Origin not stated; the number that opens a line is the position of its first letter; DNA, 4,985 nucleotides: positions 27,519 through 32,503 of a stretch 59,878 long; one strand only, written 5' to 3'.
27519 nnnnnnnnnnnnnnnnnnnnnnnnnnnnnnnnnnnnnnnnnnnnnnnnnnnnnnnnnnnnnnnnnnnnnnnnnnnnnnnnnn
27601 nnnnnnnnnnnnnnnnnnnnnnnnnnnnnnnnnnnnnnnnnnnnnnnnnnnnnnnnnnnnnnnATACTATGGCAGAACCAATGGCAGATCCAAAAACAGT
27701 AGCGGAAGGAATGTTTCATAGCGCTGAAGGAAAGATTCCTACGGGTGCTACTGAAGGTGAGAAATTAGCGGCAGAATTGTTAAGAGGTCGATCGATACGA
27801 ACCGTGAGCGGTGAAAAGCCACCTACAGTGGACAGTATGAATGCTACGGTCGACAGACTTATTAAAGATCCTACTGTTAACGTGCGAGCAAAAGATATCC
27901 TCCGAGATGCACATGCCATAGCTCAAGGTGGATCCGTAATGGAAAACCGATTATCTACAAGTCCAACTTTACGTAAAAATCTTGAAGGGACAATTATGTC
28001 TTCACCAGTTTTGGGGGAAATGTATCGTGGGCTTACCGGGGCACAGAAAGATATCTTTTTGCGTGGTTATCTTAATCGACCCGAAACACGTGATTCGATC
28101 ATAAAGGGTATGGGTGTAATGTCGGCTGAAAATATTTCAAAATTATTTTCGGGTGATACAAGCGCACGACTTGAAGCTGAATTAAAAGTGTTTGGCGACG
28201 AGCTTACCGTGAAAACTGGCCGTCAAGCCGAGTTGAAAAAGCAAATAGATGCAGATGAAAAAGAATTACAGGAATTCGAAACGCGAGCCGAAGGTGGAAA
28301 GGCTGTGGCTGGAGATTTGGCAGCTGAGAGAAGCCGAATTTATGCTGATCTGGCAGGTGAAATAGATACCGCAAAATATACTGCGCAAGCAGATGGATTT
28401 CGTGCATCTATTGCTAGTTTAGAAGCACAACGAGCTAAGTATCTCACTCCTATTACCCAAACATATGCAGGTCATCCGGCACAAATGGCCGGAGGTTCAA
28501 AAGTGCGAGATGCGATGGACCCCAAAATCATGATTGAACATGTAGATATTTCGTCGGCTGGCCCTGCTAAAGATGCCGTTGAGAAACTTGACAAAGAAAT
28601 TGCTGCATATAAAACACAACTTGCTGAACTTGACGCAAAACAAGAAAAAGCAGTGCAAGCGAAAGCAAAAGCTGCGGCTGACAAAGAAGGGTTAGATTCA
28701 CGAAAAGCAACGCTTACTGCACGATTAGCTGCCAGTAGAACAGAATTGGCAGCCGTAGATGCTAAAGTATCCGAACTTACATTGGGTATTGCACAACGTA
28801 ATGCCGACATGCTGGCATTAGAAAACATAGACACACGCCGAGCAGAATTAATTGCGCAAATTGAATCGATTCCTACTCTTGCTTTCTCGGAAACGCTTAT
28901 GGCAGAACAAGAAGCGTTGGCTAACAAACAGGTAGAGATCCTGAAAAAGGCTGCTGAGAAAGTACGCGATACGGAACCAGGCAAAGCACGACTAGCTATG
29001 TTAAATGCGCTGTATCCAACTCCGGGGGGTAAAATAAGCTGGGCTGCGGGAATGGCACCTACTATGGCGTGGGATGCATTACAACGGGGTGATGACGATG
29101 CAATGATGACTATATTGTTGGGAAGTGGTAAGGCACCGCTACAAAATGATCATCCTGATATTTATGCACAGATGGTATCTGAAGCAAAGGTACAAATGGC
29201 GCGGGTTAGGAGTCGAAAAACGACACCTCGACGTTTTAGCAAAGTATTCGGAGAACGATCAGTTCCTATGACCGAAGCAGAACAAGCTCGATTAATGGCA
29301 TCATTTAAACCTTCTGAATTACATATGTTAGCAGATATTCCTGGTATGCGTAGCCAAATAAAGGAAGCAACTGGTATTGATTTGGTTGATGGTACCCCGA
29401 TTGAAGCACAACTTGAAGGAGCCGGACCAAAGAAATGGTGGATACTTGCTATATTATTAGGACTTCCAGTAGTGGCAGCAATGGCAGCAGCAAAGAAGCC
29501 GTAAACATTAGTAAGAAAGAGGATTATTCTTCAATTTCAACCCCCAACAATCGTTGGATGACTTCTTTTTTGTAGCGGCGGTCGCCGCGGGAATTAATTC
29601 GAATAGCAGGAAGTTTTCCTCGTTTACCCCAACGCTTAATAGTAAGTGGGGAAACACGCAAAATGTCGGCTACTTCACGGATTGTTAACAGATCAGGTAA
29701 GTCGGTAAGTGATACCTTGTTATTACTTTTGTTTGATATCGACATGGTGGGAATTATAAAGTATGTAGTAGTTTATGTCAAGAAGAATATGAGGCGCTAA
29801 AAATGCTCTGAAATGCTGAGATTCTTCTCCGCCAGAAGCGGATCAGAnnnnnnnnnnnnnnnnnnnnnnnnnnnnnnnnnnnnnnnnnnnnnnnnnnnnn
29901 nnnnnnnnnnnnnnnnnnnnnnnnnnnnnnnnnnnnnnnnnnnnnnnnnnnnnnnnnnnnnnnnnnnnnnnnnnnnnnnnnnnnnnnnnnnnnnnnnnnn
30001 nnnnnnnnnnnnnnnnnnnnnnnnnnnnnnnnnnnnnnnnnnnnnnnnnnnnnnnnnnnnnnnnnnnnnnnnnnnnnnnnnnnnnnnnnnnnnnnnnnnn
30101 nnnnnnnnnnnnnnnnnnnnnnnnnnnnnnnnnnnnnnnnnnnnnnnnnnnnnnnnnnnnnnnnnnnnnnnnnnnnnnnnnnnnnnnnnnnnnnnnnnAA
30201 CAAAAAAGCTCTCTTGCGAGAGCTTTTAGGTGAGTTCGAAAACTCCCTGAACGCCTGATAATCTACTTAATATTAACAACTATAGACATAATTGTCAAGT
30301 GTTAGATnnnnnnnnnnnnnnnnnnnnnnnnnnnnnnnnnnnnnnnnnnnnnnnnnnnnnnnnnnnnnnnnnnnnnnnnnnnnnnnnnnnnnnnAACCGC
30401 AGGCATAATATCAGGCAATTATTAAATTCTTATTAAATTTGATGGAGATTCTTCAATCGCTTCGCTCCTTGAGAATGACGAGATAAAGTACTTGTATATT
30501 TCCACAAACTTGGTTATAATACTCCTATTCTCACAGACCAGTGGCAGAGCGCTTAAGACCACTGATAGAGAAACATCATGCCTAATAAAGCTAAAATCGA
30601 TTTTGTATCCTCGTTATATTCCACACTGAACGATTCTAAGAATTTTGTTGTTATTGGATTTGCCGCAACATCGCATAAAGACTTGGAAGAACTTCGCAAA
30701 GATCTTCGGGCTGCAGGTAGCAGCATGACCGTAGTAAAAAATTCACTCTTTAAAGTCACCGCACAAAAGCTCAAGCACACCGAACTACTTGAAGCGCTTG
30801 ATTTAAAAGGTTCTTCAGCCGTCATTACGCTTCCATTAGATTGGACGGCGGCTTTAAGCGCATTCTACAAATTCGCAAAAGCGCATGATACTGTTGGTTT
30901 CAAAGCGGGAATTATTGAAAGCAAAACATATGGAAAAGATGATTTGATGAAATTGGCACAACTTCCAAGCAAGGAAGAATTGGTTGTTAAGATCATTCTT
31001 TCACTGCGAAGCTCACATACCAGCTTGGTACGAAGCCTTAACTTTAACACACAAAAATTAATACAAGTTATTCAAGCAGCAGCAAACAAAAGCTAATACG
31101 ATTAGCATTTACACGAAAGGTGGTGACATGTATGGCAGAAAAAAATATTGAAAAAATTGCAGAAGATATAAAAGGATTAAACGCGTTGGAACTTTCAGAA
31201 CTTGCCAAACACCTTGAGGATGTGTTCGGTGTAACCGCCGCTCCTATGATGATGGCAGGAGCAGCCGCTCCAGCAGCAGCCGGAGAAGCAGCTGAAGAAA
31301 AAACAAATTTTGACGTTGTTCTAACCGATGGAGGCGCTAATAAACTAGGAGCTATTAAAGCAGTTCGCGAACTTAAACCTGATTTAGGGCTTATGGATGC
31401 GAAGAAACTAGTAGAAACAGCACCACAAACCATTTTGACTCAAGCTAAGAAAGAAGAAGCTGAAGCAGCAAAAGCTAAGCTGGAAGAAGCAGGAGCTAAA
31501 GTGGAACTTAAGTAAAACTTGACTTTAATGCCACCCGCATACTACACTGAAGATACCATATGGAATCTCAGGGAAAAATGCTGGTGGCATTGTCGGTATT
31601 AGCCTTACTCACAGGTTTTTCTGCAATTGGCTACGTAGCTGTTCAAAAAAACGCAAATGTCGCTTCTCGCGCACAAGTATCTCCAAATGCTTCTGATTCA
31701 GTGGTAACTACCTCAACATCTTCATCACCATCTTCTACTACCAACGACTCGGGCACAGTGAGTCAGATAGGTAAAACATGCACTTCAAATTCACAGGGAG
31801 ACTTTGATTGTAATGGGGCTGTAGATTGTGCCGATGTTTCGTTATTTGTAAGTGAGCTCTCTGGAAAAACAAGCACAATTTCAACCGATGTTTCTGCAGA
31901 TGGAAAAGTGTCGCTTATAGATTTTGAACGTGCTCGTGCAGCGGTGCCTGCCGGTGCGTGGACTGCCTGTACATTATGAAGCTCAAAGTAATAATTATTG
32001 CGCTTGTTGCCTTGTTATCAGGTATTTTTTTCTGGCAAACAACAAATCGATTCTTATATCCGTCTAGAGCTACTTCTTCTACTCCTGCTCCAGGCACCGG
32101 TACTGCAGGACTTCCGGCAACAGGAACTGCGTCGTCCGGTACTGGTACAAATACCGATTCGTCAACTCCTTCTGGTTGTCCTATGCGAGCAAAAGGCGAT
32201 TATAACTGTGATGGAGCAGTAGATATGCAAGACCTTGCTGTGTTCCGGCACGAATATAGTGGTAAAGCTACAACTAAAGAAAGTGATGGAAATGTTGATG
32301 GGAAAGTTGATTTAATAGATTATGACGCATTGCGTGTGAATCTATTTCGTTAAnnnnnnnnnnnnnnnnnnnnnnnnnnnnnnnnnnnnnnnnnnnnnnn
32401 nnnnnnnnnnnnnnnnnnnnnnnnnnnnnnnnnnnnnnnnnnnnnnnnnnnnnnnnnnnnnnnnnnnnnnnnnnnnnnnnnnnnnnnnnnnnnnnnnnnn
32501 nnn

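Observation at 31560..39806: Non-cellulosomal cohesin-dockerin assembly operon with an LPKTG-anchored scaffold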

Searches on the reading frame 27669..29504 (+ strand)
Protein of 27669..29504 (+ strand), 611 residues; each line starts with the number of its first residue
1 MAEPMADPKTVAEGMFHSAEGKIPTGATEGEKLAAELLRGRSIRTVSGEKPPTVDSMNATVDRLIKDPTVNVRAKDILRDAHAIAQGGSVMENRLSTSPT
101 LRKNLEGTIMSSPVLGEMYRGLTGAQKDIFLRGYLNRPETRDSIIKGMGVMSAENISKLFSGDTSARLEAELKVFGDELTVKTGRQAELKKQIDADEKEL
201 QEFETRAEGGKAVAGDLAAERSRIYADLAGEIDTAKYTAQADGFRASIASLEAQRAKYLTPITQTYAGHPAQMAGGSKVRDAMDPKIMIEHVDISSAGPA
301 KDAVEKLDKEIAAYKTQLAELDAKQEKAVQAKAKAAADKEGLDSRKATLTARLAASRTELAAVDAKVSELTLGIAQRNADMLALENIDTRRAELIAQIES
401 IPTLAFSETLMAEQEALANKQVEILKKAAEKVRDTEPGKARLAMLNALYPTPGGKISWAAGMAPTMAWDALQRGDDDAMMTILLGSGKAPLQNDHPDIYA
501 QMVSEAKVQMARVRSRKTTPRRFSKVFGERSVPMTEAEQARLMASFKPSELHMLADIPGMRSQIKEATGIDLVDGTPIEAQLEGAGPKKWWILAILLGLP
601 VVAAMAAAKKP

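Call 8: search_protein_families(library=pfam, proteins=[window:27669-29504:+], max_evalue=0.01)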
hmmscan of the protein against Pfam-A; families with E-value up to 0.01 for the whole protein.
window:27669-29504:+ (611 aa): 1 family
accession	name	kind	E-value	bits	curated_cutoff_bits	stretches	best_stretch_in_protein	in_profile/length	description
PF01729.25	QRPTase_C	-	0.0018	18.5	23.1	1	260-360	26-124/169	Quinolinate phosphoribosyl transferase, C-terminal domain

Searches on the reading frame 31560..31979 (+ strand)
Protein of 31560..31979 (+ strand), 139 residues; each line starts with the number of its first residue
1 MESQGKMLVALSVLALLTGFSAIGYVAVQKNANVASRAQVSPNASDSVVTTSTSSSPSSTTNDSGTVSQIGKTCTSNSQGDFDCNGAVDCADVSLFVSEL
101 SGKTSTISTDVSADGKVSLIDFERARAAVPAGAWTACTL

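Call 3: search_protein_families(library=pfam, proteins=[window:31560-31979:+], max_evalue=1)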
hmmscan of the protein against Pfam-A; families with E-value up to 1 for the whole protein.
window:31560-31979:+ (139 aa): 3 families
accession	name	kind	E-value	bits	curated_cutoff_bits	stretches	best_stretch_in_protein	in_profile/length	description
PF00404.24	Dockerin_1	-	0.00024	21.7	22.9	1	80-123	2-50/57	Dockerin type I domain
PF03433.18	EspA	-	0.0076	16.6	23.4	1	9-62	36-89/180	EspA-like secreted protein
PF05236.20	TAF4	-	0.29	11.3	33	1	29-80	172-223/262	Transcription initiation factor TFIID component TAF4 family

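Call 4: search_protein_families(library=ncbifam, proteins=[window:31560-31979:+], max_evalue=1)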
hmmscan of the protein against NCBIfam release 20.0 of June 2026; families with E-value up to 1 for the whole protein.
window:31560-31979:+ (139 aa): 1 family
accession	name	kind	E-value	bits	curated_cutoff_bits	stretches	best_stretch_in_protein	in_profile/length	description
NF008223.0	PRK10993.1-3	equivalog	0.61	9.1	467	0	25-55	10-40/312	omptin family outer membrane protease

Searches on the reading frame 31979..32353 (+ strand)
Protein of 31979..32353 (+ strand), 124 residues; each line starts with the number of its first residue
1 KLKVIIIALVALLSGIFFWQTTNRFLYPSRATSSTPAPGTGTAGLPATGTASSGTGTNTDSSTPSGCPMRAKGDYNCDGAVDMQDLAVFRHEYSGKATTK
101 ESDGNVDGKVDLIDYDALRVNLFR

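Call 3: search_protein_families(library=pfam, proteins=[window:31979-32353:+], max_evalue=1)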
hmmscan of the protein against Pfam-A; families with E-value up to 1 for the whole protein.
window:31979-32353:+ (124 aa): 2 families
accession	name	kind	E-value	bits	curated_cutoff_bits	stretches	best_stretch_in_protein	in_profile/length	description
PF00404.24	Dockerin_1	-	0.0001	22.8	22.9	1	72-119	1-53/57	Dockerin type I domain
PF21827.1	New_glue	-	0.00083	19.5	31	1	9-63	8-57/94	New glue protein family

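Call 4: search_protein_families(library=ncbifam, proteins=[window:31979-32353:+], max_evalue=1)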
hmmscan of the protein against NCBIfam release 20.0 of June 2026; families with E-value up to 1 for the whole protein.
window:31979-32353:+ (124 aa): 2 families
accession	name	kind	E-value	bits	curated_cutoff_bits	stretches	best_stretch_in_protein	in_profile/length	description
NF049990.1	CellobisidaseCelK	equivalog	0.096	10.8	1700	1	69-120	826-880/889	cellulose 1,4-beta-cellobiosidase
NF041540.1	dockerin_GC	domain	0.12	12.7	29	1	73-115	10-56/67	GC-type dockerin domain-anchored protein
